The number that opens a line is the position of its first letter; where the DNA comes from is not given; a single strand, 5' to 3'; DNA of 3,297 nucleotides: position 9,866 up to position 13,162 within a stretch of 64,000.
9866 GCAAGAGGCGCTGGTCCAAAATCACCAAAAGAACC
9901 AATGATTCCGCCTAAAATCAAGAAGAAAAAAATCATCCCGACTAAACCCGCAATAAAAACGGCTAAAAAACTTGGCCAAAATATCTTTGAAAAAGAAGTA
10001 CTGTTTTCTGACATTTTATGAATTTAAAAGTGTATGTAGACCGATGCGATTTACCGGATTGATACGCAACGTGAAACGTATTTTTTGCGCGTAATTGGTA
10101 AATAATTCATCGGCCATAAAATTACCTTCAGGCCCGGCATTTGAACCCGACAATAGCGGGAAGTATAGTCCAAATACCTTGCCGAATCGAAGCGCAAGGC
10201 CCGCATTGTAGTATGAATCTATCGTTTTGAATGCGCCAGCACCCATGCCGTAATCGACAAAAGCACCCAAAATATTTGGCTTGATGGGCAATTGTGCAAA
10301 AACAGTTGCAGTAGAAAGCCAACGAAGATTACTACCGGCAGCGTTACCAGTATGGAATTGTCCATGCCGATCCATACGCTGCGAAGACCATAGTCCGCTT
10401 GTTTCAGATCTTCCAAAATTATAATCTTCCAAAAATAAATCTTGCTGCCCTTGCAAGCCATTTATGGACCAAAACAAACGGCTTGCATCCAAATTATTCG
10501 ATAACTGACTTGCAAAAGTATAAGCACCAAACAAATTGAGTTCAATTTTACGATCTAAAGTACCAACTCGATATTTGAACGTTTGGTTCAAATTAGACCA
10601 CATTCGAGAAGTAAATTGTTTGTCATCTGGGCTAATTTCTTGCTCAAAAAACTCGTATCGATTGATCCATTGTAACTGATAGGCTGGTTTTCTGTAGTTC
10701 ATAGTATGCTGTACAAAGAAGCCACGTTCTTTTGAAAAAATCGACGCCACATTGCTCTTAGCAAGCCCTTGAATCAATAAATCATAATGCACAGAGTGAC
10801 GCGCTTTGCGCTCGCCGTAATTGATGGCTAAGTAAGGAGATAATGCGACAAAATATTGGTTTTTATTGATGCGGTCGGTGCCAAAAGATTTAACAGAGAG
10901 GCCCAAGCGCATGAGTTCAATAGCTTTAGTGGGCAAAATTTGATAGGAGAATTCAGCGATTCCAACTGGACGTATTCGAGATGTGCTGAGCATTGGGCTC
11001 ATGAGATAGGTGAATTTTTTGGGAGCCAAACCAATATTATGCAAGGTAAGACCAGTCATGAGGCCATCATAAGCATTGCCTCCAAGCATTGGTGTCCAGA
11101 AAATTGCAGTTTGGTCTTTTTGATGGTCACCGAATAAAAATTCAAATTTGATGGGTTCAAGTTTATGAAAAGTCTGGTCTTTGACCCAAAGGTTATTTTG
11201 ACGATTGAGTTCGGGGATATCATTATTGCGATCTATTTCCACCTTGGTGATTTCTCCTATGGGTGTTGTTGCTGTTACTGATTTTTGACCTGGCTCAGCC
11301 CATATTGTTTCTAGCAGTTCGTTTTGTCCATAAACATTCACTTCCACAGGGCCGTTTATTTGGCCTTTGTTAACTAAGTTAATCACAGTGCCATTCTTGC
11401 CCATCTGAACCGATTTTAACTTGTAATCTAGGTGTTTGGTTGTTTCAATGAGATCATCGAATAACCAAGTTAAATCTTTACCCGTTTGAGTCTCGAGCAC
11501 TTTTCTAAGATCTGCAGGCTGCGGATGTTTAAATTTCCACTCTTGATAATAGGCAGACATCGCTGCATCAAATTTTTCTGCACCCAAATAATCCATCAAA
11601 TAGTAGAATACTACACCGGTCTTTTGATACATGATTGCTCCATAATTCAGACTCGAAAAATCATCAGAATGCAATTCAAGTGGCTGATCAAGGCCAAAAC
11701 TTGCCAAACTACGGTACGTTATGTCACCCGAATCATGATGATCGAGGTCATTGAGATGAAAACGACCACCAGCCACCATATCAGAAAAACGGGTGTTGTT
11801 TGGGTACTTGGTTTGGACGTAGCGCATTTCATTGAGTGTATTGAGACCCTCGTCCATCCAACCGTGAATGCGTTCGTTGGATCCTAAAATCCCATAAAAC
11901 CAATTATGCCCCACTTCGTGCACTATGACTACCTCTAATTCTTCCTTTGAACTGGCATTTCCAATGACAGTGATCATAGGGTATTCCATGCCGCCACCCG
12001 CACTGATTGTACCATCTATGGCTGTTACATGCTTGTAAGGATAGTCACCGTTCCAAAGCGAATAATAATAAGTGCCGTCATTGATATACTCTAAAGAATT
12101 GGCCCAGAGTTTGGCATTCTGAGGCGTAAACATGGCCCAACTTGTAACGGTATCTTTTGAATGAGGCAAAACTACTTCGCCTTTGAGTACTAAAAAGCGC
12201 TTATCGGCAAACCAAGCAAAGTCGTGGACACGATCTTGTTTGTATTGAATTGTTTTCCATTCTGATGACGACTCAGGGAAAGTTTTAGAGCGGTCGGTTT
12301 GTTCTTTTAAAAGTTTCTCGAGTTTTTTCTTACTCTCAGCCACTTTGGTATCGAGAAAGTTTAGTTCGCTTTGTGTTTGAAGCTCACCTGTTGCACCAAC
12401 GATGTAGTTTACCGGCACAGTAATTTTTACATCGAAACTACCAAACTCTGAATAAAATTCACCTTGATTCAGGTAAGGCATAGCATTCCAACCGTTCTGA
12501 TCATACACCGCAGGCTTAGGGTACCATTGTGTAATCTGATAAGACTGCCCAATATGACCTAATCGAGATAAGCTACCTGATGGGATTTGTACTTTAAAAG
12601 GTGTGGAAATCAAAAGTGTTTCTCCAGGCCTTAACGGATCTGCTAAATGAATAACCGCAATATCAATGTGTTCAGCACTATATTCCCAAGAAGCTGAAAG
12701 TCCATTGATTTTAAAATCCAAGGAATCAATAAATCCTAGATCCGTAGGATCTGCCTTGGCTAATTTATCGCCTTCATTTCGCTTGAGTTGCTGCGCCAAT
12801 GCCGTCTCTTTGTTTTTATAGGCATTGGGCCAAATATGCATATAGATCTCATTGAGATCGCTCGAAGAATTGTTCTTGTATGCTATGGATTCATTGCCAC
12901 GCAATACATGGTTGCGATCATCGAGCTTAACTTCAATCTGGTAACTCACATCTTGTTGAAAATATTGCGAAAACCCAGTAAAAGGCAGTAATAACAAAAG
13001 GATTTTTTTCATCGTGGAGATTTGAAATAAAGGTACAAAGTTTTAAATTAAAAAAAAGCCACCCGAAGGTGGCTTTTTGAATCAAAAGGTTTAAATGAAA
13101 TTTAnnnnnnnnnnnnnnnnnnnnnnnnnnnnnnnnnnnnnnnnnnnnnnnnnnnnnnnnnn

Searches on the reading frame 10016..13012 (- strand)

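Call 7: search_protein_families(library=pfam, proteins=[window:10016-13012:-], max_evalue=0.01)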
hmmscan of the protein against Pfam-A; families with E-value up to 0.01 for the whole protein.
window:10016-13012:- (998 aa): 1 family
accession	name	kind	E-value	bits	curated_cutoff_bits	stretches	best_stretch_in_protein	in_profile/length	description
PF01433.26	Peptidase_M1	-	3e-16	60.1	27.7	1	352-519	60-216/218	Peptidase family M1 domain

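Call 8: search_protein_families(library=ncbifam, proteins=[window:10016-13012:-], max_evalue=0.01)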
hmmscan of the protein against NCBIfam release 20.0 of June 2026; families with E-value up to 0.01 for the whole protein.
window:10016-13012:- (998 aa): 2 families
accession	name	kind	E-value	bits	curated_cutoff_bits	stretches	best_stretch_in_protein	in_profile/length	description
TIGR02412.1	pepN_strep_liv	equivalog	9.8e-09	34.1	591.2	1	354-525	282-442/832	aminopeptidase N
TIGR02411.1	leuko_A4_hydro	equivalog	1.1e-06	27.7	761.7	1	340-501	257-412/600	leukotriene-A(4) hydrolase/aminopeptidase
